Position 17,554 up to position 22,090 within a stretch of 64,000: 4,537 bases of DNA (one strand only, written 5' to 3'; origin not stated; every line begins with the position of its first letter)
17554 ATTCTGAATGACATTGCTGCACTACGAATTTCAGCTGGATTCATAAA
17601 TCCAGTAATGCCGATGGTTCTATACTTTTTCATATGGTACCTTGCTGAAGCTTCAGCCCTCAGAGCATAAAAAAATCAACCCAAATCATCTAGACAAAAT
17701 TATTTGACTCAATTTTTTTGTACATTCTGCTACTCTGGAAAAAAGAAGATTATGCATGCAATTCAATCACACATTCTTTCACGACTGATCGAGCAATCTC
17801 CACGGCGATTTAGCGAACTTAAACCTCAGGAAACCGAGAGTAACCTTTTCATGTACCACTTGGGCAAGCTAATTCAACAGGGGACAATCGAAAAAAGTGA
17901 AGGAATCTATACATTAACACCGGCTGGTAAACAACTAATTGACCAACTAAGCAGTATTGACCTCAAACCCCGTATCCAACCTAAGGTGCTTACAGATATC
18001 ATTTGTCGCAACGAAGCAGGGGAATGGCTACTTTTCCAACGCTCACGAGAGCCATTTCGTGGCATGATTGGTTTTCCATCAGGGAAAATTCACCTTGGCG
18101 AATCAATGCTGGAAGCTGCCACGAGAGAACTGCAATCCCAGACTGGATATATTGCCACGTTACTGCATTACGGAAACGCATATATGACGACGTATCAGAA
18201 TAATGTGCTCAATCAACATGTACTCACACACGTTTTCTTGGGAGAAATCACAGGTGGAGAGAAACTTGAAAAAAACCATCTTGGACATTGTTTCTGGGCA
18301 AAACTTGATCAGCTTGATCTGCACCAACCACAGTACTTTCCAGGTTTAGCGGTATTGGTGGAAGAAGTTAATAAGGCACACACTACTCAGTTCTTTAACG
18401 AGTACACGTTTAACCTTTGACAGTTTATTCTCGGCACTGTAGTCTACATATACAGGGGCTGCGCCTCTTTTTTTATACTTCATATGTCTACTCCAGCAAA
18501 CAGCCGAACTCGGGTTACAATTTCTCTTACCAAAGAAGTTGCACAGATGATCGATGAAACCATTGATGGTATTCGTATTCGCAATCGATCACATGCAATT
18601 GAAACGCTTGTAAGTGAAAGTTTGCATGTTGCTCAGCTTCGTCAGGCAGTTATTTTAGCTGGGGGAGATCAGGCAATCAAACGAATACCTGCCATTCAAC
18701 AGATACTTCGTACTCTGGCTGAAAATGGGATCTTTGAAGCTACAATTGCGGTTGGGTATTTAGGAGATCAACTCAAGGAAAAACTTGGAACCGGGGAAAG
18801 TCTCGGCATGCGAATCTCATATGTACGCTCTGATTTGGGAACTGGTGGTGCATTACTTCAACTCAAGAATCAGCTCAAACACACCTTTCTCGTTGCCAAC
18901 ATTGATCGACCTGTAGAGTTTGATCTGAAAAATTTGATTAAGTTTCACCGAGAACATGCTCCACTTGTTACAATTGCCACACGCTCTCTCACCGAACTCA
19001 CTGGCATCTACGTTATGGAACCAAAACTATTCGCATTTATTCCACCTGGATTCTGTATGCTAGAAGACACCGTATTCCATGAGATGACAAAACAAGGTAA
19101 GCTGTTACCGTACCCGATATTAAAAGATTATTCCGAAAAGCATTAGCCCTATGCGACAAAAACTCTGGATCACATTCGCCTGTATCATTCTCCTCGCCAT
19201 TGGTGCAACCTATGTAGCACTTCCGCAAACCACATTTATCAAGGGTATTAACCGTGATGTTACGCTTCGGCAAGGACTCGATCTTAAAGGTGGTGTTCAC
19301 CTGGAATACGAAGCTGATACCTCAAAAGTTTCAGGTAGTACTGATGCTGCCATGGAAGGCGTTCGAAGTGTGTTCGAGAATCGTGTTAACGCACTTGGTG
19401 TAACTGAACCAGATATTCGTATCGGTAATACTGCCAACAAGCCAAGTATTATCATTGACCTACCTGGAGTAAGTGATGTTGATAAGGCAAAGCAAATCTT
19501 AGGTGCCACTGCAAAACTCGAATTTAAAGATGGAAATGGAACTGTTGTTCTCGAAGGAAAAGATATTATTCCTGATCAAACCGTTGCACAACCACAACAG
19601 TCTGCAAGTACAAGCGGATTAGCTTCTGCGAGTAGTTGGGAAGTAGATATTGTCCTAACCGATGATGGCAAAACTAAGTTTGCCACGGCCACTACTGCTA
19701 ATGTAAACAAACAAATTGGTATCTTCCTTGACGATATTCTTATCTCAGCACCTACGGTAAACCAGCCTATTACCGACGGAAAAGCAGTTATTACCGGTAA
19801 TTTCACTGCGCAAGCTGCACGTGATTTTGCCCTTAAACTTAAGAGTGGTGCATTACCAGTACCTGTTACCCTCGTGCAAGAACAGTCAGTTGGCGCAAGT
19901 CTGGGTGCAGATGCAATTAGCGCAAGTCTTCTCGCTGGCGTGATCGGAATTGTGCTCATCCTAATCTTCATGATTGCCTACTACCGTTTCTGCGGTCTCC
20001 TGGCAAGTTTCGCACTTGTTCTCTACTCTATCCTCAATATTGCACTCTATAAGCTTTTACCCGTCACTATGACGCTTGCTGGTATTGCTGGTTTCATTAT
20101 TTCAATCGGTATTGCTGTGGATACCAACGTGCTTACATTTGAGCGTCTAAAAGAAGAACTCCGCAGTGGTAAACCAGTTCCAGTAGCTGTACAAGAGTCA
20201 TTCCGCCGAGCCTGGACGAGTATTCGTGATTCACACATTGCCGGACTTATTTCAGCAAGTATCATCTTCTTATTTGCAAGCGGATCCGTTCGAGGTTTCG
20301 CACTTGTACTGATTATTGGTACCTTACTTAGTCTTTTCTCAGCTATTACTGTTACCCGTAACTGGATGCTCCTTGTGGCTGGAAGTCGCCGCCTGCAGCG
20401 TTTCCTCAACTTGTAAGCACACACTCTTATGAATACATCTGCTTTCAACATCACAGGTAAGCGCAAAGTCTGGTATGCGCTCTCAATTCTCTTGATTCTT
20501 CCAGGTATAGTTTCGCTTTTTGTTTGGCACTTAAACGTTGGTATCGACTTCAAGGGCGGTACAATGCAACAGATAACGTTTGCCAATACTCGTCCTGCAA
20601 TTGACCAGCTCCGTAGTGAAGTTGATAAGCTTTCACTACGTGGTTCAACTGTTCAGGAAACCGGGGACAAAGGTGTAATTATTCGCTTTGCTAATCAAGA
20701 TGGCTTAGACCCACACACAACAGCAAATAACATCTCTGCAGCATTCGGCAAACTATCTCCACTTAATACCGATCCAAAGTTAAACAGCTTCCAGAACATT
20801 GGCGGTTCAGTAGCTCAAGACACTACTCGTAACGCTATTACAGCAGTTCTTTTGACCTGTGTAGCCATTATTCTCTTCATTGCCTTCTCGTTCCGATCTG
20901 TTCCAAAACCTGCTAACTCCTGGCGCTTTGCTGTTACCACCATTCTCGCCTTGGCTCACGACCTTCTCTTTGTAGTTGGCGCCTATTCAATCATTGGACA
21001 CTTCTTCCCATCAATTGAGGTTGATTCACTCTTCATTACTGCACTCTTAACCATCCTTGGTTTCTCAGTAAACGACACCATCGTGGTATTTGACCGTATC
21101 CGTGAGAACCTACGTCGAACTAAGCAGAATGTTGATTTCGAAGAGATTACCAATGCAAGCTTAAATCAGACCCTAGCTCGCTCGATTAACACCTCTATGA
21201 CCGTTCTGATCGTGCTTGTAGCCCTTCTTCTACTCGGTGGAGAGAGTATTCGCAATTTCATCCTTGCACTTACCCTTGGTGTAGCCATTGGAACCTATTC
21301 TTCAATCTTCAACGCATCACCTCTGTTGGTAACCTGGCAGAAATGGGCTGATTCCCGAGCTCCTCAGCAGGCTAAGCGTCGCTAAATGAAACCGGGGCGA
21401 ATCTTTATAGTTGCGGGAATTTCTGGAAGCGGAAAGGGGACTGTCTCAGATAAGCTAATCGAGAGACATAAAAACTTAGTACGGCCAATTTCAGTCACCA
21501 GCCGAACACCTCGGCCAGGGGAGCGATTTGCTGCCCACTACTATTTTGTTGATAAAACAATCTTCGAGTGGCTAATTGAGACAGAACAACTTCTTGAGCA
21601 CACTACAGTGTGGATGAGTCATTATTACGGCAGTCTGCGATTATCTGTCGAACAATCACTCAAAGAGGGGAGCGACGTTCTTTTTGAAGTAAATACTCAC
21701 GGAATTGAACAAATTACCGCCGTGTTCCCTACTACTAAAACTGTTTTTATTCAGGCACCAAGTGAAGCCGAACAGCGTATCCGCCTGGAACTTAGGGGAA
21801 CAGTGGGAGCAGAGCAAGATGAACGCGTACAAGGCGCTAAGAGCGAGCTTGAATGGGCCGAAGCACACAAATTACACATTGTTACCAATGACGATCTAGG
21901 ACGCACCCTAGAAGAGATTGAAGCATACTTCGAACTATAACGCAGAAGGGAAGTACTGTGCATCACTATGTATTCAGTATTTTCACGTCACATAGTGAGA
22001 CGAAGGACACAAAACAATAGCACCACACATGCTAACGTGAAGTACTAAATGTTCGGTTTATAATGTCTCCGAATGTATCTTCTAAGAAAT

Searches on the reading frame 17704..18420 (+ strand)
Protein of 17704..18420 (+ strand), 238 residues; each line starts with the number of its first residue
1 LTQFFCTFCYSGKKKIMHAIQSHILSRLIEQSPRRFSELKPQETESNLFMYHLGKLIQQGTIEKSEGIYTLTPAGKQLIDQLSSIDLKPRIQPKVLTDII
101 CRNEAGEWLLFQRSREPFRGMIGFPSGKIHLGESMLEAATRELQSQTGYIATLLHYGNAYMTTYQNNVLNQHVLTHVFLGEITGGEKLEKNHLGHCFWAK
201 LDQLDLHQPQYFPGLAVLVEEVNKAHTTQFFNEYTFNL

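Call 74: search_protein_families(library=pfam, proteins=[window:17704-18420:+])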
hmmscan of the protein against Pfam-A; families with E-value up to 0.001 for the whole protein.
window:17704-18420:+ (238 aa): 2 families
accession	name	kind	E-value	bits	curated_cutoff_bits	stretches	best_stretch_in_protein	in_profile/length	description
PF00293.34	NUDIX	-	1.6e-15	57.7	21.1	1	98-208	7-120/134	NUDIX domain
PF24038.1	DUF7347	-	3.7e-06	27.5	27.6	1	21-80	13-75/77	Domain of unknown function (DUF7347)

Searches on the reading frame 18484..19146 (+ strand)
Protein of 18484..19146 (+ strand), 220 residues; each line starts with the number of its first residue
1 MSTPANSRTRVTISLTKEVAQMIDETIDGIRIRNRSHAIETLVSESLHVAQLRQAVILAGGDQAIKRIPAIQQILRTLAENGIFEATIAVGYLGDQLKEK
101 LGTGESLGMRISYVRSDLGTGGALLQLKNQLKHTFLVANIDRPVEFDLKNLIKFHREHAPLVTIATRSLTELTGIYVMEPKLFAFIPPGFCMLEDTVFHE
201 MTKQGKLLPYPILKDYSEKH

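Call 74: search_protein_families(library=pfam, proteins=[window:18484-19146:+])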
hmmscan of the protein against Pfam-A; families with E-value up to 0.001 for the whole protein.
window:18484-19146:+ (220 aa): 1 family
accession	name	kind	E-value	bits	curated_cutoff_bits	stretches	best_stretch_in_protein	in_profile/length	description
PF00483.29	NTP_transferase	-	0.0001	22.4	21.2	1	69-166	32-137/245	Nucleotidyl transferase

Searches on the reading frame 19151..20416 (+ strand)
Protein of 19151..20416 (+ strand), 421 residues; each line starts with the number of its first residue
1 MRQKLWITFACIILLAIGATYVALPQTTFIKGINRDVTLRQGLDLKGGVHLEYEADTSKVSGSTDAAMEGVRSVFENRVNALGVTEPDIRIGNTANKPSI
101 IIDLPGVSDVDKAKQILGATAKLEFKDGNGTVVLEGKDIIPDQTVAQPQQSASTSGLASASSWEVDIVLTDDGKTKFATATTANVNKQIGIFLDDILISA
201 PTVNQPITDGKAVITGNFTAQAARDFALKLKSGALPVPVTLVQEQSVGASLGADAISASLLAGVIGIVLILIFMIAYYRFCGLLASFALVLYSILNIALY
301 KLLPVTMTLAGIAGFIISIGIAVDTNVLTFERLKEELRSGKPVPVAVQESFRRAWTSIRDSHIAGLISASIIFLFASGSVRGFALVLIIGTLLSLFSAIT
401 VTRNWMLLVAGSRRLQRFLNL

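Call 74: search_protein_families(library=pfam, proteins=[window:19151-20416:+])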
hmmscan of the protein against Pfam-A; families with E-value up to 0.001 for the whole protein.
window:19151-20416:+ (421 aa): 4 families
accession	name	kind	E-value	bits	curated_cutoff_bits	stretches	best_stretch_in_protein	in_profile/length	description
PF22599.2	SecDF_P1_head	-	8.8e-25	87.3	27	1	129-237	10-114/114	SecDF, P1 head subdomain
PF21760.3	SecD_1st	-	1.2e-17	63.5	27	1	68-128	1-58/60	Protein translocase subunit SecDF, P1 domain, N-terminal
PF02355.23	SecD_SecF_C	-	1.1e-13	51.5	20.5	1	241-407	15-184/189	Protein export membrane protein SecD/SecF, C-terminal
PF07549.19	Sec_GG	-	0.00013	21.8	20.3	1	39-58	8-27/28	SecD/SecF GG Motif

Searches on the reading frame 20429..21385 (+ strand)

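Call 74: search_protein_families(library=pfam, proteins=[window:20429-21385:+])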
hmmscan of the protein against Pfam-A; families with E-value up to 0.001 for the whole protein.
window:20429-21385:+ (318 aa): 1 family
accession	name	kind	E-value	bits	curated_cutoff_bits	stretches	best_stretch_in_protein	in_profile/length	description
PF02355.23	SecD_SecF_C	-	2.9e-58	196.9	20.5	1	112-305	9-188/189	Protein export membrane protein SecD/SecF, C-terminal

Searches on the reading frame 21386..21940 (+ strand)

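Call 74: search_protein_families(library=pfam, proteins=[window:21386-21940:+])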
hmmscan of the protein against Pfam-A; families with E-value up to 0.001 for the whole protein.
window:21386-21940:+ (184 aa): 1 family
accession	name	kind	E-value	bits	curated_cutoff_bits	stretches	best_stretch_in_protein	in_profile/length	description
PF00625.27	Guanylate_kin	-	1.4e-26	93.7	25.2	1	5-183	3-180/182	Guanylate kinase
